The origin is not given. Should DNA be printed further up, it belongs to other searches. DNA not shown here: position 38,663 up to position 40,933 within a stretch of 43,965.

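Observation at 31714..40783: Translationally coupled SNF2 helicase / PglX-like adenine methyltransferase / UvrD-like helicase operon that fits no named defence system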

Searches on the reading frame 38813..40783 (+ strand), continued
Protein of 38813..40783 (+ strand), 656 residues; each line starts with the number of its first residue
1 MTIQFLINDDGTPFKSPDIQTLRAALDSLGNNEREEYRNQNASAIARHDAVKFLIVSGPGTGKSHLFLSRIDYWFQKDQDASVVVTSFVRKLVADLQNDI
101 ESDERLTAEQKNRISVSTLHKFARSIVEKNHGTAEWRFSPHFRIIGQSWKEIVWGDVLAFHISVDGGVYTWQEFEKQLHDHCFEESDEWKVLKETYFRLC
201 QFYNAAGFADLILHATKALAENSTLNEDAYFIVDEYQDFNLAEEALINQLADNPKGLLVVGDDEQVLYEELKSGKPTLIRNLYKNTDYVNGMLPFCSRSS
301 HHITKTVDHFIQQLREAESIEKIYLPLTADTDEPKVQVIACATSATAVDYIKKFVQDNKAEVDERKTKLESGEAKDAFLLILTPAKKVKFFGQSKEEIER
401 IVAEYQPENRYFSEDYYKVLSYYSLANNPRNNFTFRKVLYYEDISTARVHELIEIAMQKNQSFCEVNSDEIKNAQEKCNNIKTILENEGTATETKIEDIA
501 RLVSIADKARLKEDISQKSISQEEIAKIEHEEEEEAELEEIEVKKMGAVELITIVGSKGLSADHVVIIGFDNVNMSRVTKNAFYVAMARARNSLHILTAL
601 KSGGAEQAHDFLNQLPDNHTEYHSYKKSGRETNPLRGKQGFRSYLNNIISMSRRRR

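Call 60: search_dna_similar(query=window:38813-40783:+, collection=plasmids, mode=protein, max_rows=15)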
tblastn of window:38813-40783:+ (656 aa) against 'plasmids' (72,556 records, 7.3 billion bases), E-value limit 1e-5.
Records with a match: 108; places in all: 109; records where one place covers at least 80% of the query: 1.
Best place of each record, by identity: <60% 108.
By first word of the organism name: Klebsiella 68; Raoultella 18; Acinetobacter 6; Enterococcus 3; Fusobacterium 2; Rhodococcus 2; Enterobacter 2; Clostridium 2; Phocaeicola 1; Paenibacillus 1; and 3 more.
By predicted mobility (MOB-suite, as given by PLSDB): conjugative 83; non-mobilizable 20; mobilizable 5.
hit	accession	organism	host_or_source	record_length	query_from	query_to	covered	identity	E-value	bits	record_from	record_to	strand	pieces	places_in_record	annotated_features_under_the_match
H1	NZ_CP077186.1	Fusobacterium animalis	Homo sapiens,resected colorectal tumor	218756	53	596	83%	22.2%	4e-8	65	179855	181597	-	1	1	UvrD-helicase domain-containing protein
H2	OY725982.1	Phocaeicola massiliensis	-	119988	32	487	70%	20.0%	4e-6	58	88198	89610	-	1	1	record has no annotation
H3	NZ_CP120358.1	Rhodococcus rhodochrous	single cell,petroleum contaminated soil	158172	14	356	52%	23.8%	5e-11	74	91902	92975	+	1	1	UvrD-helicase domain-containing protein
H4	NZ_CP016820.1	Rhodococcus sp. p52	oil-polluted soil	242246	28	356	50%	23.1%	7e-11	74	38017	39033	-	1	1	ATP-dependent helicase | IS3 family transposase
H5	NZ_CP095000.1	Klebsiella michiganensis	female,catheter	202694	54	358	46%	24.0%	7e-7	61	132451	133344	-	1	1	ATP-dependent helicase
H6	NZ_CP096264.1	Klebsiella quasipneumoniae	Homo sapiens,sputum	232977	54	358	46%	24.0%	7e-7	61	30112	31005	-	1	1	ATP-dependent helicase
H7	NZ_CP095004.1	Klebsiella michiganensis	female,catheter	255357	54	358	46%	24.0%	7e-7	61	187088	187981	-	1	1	ATP-dependent helicase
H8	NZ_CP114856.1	Klebsiella pneumoniae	Homo sapiens,blood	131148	54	358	46%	24.0%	7e-7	61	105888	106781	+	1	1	ATP-dependent helicase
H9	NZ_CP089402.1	Klebsiella oxytoca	Homo sapiens,feces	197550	54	358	46%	24.0%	7e-7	61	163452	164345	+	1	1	ATP-dependent helicase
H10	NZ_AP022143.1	Klebsiella quasipneumoniae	-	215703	54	358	46%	24.0%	7e-7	61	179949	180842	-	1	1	ATP-dependent helicase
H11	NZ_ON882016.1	Klebsiella quasipneumoniae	Homo sapiens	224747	54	358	46%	24.0%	7e-7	61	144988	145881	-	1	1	ATP-dependent helicase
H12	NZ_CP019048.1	Klebsiella pneumoniae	Homo sapiens,sputum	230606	54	358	46%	24.0%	7e-7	61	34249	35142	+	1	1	ATP-dependent helicase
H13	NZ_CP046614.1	Klebsiella pneumoniae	Homo sapiens,sputum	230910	54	358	46%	24.0%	7e-7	61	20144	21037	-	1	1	ATP-dependent helicase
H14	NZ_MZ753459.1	Raoultella ornithinolytica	-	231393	54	358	46%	24.0%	7e-7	61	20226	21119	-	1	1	ATP-dependent helicase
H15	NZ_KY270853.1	Raoultella ornithinolytica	Homo sapiens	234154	54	358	46%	24.0%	7e-7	61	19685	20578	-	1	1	ATP-dependent helicase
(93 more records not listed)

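Call 61: search_dna_similar(query=window:38813-40783:+, collection=phages, mode=protein, max_rows=10)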
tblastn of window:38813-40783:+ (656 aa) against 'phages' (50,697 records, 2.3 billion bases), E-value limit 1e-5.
Records with a match: 6; places in all: 6; records where one place covers at least 80% of the query: 0.
Best place of each record, by identity: <60% 6.
By first word of the organism name: Bacteriophage 2; Acinetobacter 2; Clostridium 1; Staphylococcus 1.
By host as written in the record: - 4; Clostridium botulinum D str. 1873 1; Staphylococcus aureus 1.
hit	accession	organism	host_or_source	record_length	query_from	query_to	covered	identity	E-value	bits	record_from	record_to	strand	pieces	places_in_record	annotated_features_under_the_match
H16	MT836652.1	Bacteriophage sp.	human fecal samples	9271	39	456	64%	20.3%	2e-7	61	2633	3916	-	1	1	record has no annotation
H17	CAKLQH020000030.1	Acinetobacter phage MD-2021a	not known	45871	53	312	40%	25.1%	2e-9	67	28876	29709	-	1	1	rep_2: ATP-dependent DNA helicase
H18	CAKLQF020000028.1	Acinetobacter phage MD-2021a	not known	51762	53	312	40%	25.1%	2e-9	67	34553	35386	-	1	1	rep_2: ATP-dependent DNA helicase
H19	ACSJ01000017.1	Clostridium phage D-1873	Clostridium botulinum D str. 1873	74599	55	313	39%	23.2%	3e-6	57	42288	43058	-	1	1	UvrD/REP helicase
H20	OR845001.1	Staphylococcus phage SA 1306 Kay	Staphylococcus aureus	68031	53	268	33%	26.5%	7e-6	56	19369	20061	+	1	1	record has no annotation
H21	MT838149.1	Bacteriophage sp.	human fecal samples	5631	54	268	33%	25.8%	3e-8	63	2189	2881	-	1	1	record has no annotation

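Call 62: find_encoding_contigs(protein=P0003, flank=10000, max_places=1)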
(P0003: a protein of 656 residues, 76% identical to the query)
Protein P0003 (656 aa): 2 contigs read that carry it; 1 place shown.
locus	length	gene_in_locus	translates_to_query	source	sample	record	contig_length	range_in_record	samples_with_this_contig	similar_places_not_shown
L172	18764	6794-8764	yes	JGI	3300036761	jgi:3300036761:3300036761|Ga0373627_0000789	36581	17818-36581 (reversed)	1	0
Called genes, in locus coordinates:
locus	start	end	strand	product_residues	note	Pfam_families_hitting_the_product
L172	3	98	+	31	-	?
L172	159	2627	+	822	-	PF00270:DEAD (faint), PF04851:ResIII (faint), PF00176:SNF2-rel_dom, PF00271:Helicase_C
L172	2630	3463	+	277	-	PF02498:Bro-N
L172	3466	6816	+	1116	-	PF20473:MmeI_Mtase (faint), PF07669:Eco57I, PF02384:N6_Mtase (weak), PF12950:TaqI_C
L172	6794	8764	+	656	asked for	PF00580:UvrD-helicase, PF13245:AAA_19, PF01443:Viral_helicase1 (faint), PF13361:UvrD_C, PF13538:UvrD_C_2 (weak)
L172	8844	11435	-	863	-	PF21710:Spt6_S1 (faint), PF00575:S1 (weak)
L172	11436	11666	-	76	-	-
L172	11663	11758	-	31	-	-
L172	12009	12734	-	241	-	PF13276:HTH_21, PF00665:rve, PF24764:rva_4 (weak), PF13683:rve_3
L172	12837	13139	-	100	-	-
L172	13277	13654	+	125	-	PF01381:HTH_3 (faint)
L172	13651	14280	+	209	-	PF06114:Peptidase_M78 (weak)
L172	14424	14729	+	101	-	-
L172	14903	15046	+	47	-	-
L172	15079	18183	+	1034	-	PF02384:N6_Mtase, PF07669:Eco57I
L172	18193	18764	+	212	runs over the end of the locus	-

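Call 63: find_encoding_contigs(protein=P0002, flank=10000, max_places=1)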
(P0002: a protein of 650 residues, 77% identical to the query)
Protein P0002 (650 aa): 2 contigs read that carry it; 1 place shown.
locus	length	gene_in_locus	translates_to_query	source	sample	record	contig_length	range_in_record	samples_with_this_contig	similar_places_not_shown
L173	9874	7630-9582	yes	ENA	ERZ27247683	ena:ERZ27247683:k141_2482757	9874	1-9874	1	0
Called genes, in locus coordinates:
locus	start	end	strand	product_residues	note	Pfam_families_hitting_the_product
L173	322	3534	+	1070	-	PF13091:PLDc_2, PF04851:ResIII (faint), PF00176:SNF2-rel_dom, PF00271:Helicase_C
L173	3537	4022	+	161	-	PF01936:NYN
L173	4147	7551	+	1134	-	PF20473:MmeI_Mtase, PF07669:Eco57I, PF02384:N6_Mtase (weak)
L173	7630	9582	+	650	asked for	PF00580:UvrD-helicase, PF13245:AAA_19, PF01443:Viral_helicase1 (faint), PF13361:UvrD_C, PF13538:UvrD_C_2 (weak)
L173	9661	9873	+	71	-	?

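Call 74: search_protein_families(library=padloc, proteins=[L001:3520-6714:+, L001:6720-10004:+, L173:322-3534:+, L173:4147-7551:+, L172:159-2627:+, L172:3466-6816:+], max_evalue=1e-10)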
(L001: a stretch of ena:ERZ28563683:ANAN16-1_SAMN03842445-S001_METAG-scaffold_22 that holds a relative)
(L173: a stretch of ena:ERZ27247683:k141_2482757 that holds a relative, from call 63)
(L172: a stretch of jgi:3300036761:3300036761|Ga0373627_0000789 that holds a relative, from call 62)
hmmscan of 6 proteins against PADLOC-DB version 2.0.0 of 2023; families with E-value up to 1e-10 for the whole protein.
L001:3520-6714:+ (1064 aa): 19 families
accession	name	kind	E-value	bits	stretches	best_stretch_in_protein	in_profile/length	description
PDLC01075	C3a139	-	6.5e-50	168.4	1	10-800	6-761/948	HKD+Snf2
PDLC02621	DrmD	-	1.4e-38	130.7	1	528-876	385-727/1040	DrmD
PDLC02623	DrmD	-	1.1e-28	97.5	1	664-820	528-675/1040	DrmD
PDLC02500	BrxHI|BrxHII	-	3.7e-28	96.6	1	529-835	360-638/933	BrxHI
PDLC02193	PLD_Helicase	-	1.9e-26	90.5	1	352-787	369-817/905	-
PDLC02619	DrmD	-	9.3e-26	88.2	1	548-787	303-553/872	DrmD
PDLC00659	HmaA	-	1.1e-25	87.7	1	650-768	498-612/1176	SNF2 helicase / DEAD-box helicase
PDLC02504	BrxHI|BrxHII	-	2.9e-22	76.5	1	522-823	353-635/971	BrxHII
PDLC02572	DrmA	-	4.3e-22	75.9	1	530-787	384-642/1043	DrmA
PDLC02840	DpdE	-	7e-22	75.5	1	619-783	516-670/1091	DpdE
PDLC02633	DrmD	-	1.5e-20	70.8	1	535-796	394-659/839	DrmD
PDLC02843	DpdE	-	3.9e-20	69.4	1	632-766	535-663/1091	DpdE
PDLC02632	DrmD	-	1.6e-19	67.9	1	528-785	385-643/662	DrmD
PDLC02620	DrmD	-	1.8e-15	54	1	536-783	360-593/1060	DrmD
PDLC02624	DrmD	-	3.5e-15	53.5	1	529-774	227-473/652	DrmD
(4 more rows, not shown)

L001:6720-10004:+ (1094 aa): 37 families (the best 25 are shown)
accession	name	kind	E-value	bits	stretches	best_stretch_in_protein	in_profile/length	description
PDLC03596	REase_MTase_IIG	-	1.4e-264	879.1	3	1-394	1-398/1148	Type IIG restriction enzyme-methyltransferase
PDLC03612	REase_MTase_IIG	-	7.9e-65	217.7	3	649-798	762-909/1247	Type IIG restriction enzyme-methyltransferase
PDLC03601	REase_MTase_IIG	-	2.6e-58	195.7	3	522-626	458-559/1110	Type IIG restriction enzyme-methyltransferase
PDLC03604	REase_MTase_IIG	-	1.3e-39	134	1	519-852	384-691/1011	Type IIG restriction enzyme-methyltransferase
PDLC02643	DrmMI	-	7.5e-32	108.2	2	649-756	826-934/1347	DrmMI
PDLC03629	REase_MTase_IIG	-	9.3e-32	107.8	1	675-805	555-690/1182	Type IIG restriction enzyme-methyltransferase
PDLC03628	REase_MTase_IIG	-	1.6e-26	90.8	1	183-426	150-360/1100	Type IIG restriction enzyme-methyltransferase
PDLC03609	REase_MTase_IIG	-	1.4e-25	87.3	1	669-798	536-658/1066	Type IIG restriction enzyme-methyltransferase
PDLC03335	MTase_II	-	1.5e-25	88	1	614-808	108-309/607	Type II methyltransferase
PDLC03235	MTase_II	-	8.7e-25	85.6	1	687-1053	242-615/648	Type II methyltransferase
PDLC03250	MTase_II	-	2.1e-24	84.2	0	938-1091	616-770/775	Type II methyltransferase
PDLC02638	DrmMI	-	2.1e-22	77.2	0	657-752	837-932/935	DrmMI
PDLC03313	MTase_II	-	2.4e-22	77.2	1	686-831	139-281/563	Type II methyltransferase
PDLC03248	MTase_II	-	6.3e-20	69.4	1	681-795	77-188/521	Type II methyltransferase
PDLC03348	MTase_II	-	2.4e-19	67.3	0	690-1087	345-706/727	Type II methyltransferase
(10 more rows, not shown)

L173:322-3534:+ (1070 aa): 17 families
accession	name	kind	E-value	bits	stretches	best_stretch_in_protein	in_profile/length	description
PDLC01075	C3a139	-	4.4e-40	135.9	2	20-690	6-629/948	HKD+Snf2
PDLC02621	DrmD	-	3.2e-35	119.7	1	540-842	387-687/1040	DrmD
PDLC02193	PLD_Helicase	-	8e-26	88.4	1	360-790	367-811/905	-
PDLC00659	HmaA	-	1.4e-25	87.4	1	498-777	331-611/1176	SNF2 helicase / DEAD-box helicase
PDLC02623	DrmD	-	3e-24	82.9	1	608-840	464-680/1040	DrmD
PDLC02500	BrxHI|BrxHII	-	8.4e-24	82.2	1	547-820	367-614/933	BrxHI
PDLC02619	DrmD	-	2.1e-22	77.1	1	550-823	295-578/872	DrmD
PDLC02632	DrmD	-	1.7e-17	61.2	1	548-796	395-644/662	DrmD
PDLC02620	DrmD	-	2.9e-17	59.9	1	547-791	361-591/1060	DrmD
PDLC02572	DrmA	-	3e-17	59.9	1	546-795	390-640/1043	DrmA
PDLC02840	DpdE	-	1.4e-16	58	1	649-790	535-667/1091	DpdE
PDLC02843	DpdE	-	1.4e-16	57.7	1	647-776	540-663/1091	DpdE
PDLC02504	BrxHI|BrxHII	-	3e-16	56.6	1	548-828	368-630/971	BrxHII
PDLC02625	DrmD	-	8e-16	55.7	1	551-798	149-389/792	DrmD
PDLC02633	DrmD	-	9.8e-15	51.6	1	544-792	393-644/839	DrmD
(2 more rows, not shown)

L173:4147-7551:+ (1134 aa): 24 families
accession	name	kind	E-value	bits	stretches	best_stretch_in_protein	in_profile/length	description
PDLC03596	REase_MTase_IIG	-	1.2e-263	875.9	1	1-809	1-815/1148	Type IIG restriction enzyme-methyltransferase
PDLC03601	REase_MTase_IIG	-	2e-59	199.5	2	523-628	457-559/1110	Type IIG restriction enzyme-methyltransferase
PDLC03612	REase_MTase_IIG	-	2.2e-43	146.6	2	652-844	763-944/1247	Type IIG restriction enzyme-methyltransferase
PDLC02643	DrmMI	-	7.8e-32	108.1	1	522-664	597-757/1347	DrmMI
PDLC03628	REase_MTase_IIG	-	8.4e-23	78.4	0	188-435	152-362/1100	Type IIG restriction enzyme-methyltransferase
PDLC02638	DrmMI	-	5.5e-22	75.8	1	525-669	598-764/935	DrmMI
PDLC03609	REase_MTase_IIG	-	5.5e-22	75.4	1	674-828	539-676/1066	Type IIG restriction enzyme-methyltransferase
PDLC03604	REase_MTase_IIG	-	1.3e-21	74.5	1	523-791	386-627/1011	Type IIG restriction enzyme-methyltransferase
PDLC03629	REase_MTase_IIG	-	7.7e-20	68.3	1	519-780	428-657/1182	Type IIG restriction enzyme-methyltransferase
PDLC02529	PglX|PglXI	-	6.7e-18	61.8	1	524-823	226-476/1189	PglX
PDLC02644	DrmMI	-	4.1e-17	59.4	0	541-630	149-231/988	DrmMI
PDLC02646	DrmMI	-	8.9e-17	58.5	1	569-636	45-105/792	DrmMI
PDLC02521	PglX|PglXI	-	1.5e-15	54.2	1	516-855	303-632/1174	PglX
PDLC04134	mad2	-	2.9e-15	54.1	0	528-823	294-454/492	mads_2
PDLC03267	MTase_II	-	3e-15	54.1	0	658-931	66-321/539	Type II methyltransferase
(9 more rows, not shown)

L172:159-2627:+ (822 aa): 21 families
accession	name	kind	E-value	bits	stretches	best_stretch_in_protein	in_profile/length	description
PDLC02621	DrmD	-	2.2e-33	113.6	1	280-545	379-645/1040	DrmD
PDLC01075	C3a139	-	1.9e-31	107.2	1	13-559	214-762/948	HKD+Snf2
PDLC02623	DrmD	-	8.9e-26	87.9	1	421-572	527-669/1040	DrmD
PDLC02619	DrmD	-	2.3e-25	86.9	1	349-561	343-568/872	DrmD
PDLC02500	BrxHI|BrxHII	-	1.3e-23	81.6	1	287-564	360-610/933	BrxHI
PDLC00659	HmaA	-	7.3e-22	75.1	1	408-525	498-611/1176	SNF2 helicase / DEAD-box helicase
PDLC02193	PLD_Helicase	-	7.7e-21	72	1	392-540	655-813/905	-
PDLC02840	DpdE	-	1.6e-20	71.1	1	403-537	540-666/1091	DpdE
PDLC02843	DpdE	-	1.2e-19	67.8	0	421-524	565-663/1091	DpdE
PDLC02633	DrmD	-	2.5e-19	66.8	1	295-540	396-644/839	DrmD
PDLC02572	DrmA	-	2.1e-18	63.7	1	295-525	391-622/1043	DrmA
PDLC02632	DrmD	-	5.2e-17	59.6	1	285-543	384-643/662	DrmD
PDLC02504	BrxHI|BrxHII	-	1.7e-16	57.4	1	299-570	371-624/971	BrxHII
PDLC02620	DrmD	-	4.3e-15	52.8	1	294-537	360-589/1060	DrmD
PDLC04556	PDC-M27C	-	6.2e-14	49.3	0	482-524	757-800/892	-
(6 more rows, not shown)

L172:3466-6816:+ (1116 aa): 32 families (the best 25 are shown)
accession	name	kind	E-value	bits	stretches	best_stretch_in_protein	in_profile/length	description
PDLC03596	REase_MTase_IIG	-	0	1189.9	2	1-948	1-942/1148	Type IIG restriction enzyme-methyltransferase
PDLC03612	REase_MTase_IIG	-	3.7e-57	192.3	3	682-948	772-1045/1247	Type IIG restriction enzyme-methyltransferase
PDLC03601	REase_MTase_IIG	-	3e-50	169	2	234-650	235-559/1110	Type IIG restriction enzyme-methyltransferase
PDLC03604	REase_MTase_IIG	-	1.2e-37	127.5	1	520-831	385-652/1011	Type IIG restriction enzyme-methyltransferase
PDLC02643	DrmMI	-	6.1e-31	105.2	2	526-652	598-721/1347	DrmMI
PDLC03609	REase_MTase_IIG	-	3.2e-28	96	1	694-947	537-788/1066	Type IIG restriction enzyme-methyltransferase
PDLC03628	REase_MTase_IIG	-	2.7e-23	80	0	694-827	729-856/1100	Type IIG restriction enzyme-methyltransferase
PDLC03629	REase_MTase_IIG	-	6.7e-23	78.5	1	698-853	554-714/1182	Type IIG restriction enzyme-methyltransferase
PDLC02638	DrmMI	-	1.5e-21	74.3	1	526-653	596-722/935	DrmMI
PDLC02521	PglX|PglXI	-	1.1e-20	71.3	1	590-839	342-602/1174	PglX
PDLC03335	MTase_II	-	9.5e-20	68.8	1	664-831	135-309/607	Type II methyltransferase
PDLC03348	MTase_II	-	4.1e-19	66.6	1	712-1109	343-715/727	Type II methyltransferase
PDLC02525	PglX|PglXI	-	2.9e-16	57.3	1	588-826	316-563/607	PglX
PDLC02644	DrmMI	-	1e-15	54.8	0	526-652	107-231/988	DrmMI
PDLC02646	DrmMI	-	1.1e-15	54.9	1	585-655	39-102/792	DrmMI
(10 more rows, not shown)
